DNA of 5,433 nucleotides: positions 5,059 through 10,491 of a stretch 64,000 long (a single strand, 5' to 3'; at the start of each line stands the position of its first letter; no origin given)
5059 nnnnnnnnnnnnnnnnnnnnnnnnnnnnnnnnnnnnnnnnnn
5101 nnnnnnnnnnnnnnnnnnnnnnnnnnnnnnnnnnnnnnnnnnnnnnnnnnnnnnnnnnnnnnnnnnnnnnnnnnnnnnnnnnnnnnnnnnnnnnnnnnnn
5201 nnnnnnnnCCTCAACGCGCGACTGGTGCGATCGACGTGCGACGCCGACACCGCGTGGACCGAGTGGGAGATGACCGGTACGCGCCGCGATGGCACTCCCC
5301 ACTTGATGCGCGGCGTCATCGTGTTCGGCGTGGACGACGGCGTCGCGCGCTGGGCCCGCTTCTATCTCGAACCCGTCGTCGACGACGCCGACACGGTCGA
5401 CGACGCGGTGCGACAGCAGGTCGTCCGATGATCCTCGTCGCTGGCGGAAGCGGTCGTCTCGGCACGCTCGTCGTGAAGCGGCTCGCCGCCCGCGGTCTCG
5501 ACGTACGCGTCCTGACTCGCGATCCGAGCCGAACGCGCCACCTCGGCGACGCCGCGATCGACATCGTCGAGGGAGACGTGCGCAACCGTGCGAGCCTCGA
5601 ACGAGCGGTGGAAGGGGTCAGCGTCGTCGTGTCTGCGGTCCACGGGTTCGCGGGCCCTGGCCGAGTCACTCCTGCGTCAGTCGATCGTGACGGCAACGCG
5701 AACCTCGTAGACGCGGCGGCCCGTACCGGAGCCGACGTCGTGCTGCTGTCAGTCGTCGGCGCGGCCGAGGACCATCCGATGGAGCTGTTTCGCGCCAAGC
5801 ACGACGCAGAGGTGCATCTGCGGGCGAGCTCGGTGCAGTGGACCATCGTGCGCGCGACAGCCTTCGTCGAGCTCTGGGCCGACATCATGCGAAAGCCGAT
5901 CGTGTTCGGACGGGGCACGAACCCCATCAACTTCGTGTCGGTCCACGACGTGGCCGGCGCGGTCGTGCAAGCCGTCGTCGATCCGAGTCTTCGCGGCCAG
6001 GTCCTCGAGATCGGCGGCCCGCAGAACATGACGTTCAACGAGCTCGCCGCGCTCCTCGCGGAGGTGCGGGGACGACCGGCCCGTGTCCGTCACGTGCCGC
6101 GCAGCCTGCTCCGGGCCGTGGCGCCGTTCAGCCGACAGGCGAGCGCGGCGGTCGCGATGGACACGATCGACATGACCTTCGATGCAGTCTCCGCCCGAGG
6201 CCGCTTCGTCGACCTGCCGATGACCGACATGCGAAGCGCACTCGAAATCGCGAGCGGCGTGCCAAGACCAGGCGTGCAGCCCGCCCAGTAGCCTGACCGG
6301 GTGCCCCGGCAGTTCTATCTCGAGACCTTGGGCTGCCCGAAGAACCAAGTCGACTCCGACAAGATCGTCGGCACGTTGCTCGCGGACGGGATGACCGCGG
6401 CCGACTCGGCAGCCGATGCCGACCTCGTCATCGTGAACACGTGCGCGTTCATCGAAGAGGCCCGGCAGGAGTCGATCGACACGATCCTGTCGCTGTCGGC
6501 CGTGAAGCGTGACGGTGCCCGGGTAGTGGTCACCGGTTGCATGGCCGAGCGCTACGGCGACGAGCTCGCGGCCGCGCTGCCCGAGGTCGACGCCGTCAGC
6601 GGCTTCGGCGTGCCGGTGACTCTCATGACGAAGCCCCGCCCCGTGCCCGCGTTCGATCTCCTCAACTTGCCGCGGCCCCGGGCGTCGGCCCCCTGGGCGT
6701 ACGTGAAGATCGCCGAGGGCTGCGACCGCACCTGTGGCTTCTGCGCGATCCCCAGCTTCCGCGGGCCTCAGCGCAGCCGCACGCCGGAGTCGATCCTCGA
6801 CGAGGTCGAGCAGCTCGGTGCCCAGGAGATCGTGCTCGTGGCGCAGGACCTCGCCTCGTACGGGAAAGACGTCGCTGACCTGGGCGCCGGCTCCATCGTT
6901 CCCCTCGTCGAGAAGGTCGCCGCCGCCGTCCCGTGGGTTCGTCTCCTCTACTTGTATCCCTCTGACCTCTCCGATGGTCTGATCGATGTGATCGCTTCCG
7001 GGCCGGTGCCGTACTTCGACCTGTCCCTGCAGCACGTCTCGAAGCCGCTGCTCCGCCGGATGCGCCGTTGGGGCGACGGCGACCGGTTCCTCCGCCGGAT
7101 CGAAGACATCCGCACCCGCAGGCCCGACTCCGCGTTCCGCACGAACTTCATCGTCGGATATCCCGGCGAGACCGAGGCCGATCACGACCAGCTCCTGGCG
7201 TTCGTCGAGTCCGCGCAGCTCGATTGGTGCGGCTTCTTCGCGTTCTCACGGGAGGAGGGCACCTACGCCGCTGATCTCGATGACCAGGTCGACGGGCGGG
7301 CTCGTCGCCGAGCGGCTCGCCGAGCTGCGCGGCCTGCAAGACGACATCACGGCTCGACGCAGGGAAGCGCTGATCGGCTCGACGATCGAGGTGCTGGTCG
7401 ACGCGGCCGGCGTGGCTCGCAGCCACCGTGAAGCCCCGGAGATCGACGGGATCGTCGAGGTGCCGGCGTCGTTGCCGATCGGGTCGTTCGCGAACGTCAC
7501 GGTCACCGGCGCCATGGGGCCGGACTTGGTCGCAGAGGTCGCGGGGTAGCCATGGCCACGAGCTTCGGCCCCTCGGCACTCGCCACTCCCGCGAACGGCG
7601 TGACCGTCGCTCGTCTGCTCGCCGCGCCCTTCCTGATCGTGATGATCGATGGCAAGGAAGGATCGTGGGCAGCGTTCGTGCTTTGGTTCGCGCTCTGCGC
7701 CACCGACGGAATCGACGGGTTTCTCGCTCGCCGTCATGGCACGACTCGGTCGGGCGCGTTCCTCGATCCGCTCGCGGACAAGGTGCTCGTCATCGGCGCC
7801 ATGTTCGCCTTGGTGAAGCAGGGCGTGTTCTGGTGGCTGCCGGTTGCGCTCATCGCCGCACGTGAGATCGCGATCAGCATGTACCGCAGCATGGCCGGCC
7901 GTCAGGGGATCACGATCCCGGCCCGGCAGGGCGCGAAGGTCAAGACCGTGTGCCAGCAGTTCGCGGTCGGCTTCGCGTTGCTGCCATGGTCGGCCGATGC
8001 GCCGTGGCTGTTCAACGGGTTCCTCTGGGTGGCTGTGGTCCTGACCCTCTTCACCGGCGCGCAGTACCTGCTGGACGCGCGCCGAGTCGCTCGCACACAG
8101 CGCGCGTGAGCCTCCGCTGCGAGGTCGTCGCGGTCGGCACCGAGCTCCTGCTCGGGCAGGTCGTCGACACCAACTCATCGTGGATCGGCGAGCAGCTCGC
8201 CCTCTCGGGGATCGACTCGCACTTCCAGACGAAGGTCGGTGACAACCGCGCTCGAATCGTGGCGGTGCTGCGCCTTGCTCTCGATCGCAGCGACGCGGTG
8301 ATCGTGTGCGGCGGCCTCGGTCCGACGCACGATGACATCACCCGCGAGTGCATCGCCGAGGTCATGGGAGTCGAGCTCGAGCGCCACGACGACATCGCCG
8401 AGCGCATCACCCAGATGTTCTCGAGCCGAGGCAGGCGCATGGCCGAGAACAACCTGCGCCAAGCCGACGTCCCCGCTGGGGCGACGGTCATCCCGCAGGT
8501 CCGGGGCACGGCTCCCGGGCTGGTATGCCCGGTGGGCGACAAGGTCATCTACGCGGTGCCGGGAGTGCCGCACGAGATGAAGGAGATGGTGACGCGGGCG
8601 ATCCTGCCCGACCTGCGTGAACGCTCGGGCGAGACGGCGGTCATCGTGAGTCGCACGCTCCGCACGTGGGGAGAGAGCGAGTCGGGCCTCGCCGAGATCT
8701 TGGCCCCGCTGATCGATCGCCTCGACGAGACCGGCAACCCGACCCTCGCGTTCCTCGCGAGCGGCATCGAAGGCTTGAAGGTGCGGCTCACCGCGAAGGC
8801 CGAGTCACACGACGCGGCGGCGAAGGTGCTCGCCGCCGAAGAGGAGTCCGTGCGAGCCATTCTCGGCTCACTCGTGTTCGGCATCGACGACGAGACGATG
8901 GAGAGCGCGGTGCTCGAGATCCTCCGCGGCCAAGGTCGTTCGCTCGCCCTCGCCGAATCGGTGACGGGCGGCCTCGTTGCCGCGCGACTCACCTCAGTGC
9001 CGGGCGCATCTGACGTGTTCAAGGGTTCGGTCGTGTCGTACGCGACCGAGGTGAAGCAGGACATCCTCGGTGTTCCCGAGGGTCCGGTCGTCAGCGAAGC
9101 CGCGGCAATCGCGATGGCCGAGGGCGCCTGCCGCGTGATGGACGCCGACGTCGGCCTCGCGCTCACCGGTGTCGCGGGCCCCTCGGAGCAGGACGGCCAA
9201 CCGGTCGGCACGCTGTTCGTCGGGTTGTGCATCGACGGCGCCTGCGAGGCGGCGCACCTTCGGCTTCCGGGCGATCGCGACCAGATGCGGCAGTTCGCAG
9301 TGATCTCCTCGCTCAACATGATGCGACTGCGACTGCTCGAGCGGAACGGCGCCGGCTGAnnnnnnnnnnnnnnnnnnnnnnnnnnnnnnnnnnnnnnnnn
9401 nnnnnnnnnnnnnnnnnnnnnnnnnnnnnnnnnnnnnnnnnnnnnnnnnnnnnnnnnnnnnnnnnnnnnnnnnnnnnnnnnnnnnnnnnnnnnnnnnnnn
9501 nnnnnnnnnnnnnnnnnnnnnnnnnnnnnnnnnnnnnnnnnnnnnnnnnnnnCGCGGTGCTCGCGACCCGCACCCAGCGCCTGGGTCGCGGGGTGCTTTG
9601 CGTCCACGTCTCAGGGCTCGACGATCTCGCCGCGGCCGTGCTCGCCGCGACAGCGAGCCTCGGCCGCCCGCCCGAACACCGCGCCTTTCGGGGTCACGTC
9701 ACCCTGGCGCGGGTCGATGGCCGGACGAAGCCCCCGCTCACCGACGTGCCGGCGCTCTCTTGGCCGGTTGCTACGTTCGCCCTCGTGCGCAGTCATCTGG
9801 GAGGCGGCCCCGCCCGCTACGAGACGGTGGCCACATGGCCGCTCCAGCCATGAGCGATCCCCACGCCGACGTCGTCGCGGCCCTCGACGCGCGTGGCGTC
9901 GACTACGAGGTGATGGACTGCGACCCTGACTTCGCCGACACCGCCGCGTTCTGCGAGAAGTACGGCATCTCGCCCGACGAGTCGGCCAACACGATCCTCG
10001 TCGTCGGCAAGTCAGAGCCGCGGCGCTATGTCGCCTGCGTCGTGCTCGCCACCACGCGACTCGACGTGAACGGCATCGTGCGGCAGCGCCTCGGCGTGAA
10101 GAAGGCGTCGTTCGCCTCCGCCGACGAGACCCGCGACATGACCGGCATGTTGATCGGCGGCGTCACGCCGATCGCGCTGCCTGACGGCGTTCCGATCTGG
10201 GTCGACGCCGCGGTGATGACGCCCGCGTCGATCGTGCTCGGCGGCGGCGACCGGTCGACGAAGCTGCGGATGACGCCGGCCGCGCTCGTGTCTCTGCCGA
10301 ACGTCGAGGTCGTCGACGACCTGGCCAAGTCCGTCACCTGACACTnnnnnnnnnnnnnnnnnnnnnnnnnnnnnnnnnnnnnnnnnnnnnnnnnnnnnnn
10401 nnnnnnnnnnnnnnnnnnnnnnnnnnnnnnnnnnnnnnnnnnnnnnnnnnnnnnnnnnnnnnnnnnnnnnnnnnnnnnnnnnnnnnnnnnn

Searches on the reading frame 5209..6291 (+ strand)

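Call 21: search_protein_families(library=pfam, proteins=[window:5209-6291:+], max_evalue=0.00001)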
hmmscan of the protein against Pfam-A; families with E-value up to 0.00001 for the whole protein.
window:5209-6291:+ (360 aa): 4 families
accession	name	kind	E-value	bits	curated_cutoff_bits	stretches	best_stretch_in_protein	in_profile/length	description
PF13460.12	NAD_binding_10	-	3.5e-27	95.9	27.2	1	79-259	1-184/184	NAD(P)H-binding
PF05368.20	NmrA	-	7.7e-26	91.8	27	1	74-309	4-256/298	NmrA-like family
PF01370.27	Epimerase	-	2.7e-12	47.1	20.9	1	75-180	1-113/240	NAD dependent epimerase/dehydratase family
PF01073.25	3Beta_HSD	-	9.1e-07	28.6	22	1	76-178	1-111/280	3-beta hydroxysteroid dehydrogenase/isomerase family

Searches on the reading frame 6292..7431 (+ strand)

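Call 21: search_protein_families(library=pfam, proteins=[window:6292-7431:+], max_evalue=0.00001)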
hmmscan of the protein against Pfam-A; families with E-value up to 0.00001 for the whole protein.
window:6292-7431:+ (379 aa): 2 families
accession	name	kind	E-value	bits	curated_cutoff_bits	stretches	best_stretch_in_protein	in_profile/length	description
PF00919.26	UPF0004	-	1.8e-28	98.9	27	1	8-104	2-98/98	Uncharacterized protein family UPF0004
PF04055.27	Radical_SAM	-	3.5e-19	70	29.5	1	139-304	2-165/166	Radical SAM superfamily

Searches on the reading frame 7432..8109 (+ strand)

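Call 21: search_protein_families(library=pfam, proteins=[window:7432-8109:+], max_evalue=0.00001)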
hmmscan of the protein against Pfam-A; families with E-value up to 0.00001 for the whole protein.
window:7432-8109:+ (225 aa): 1 family
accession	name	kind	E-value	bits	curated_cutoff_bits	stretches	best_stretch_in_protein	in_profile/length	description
PF01066.26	CDP-OH_P_transf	-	1e-31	110.8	22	1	54-206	4-151/152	CDP-alcohol phosphatidyltransferase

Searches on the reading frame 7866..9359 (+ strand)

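Call 21: search_protein_families(library=pfam, proteins=[window:7866-9359:+], max_evalue=0.00001)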
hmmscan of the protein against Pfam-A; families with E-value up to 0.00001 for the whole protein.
window:7866-9359:+ (497 aa): 3 families
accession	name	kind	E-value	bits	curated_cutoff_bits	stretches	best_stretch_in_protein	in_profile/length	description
PF02464.23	CinA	-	9.7e-45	152.4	23.5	1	343-487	2-152/155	Competence-damaged protein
PF00994.29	MoCF_biosynth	-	3.9e-33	114.6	26.6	1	86-251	1-143/144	Probable molybdopterin binding domain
PF18146.6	CinA_KH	-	6.9e-16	58.5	27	1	262-339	1-73/73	Damage-inducible protein CinA KH domain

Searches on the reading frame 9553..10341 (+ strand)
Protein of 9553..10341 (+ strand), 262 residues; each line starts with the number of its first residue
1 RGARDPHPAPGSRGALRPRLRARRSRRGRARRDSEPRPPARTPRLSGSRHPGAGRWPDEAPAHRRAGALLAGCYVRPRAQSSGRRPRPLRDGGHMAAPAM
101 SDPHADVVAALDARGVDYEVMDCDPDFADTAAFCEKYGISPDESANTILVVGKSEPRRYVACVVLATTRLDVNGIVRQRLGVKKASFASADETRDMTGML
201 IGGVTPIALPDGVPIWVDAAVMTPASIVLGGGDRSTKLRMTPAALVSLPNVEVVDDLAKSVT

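Call 21: search_protein_families(library=pfam, proteins=[window:9553-10341:+], max_evalue=0.00001)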
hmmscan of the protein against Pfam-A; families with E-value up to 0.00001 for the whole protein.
window:9553-10341:+ (262 aa): 1 family
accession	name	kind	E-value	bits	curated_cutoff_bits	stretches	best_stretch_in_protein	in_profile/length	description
PF04073.20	tRNA_edit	-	2.3e-21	76.6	25.5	1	125-246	2-121/123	Aminoacyl-tRNA editing domain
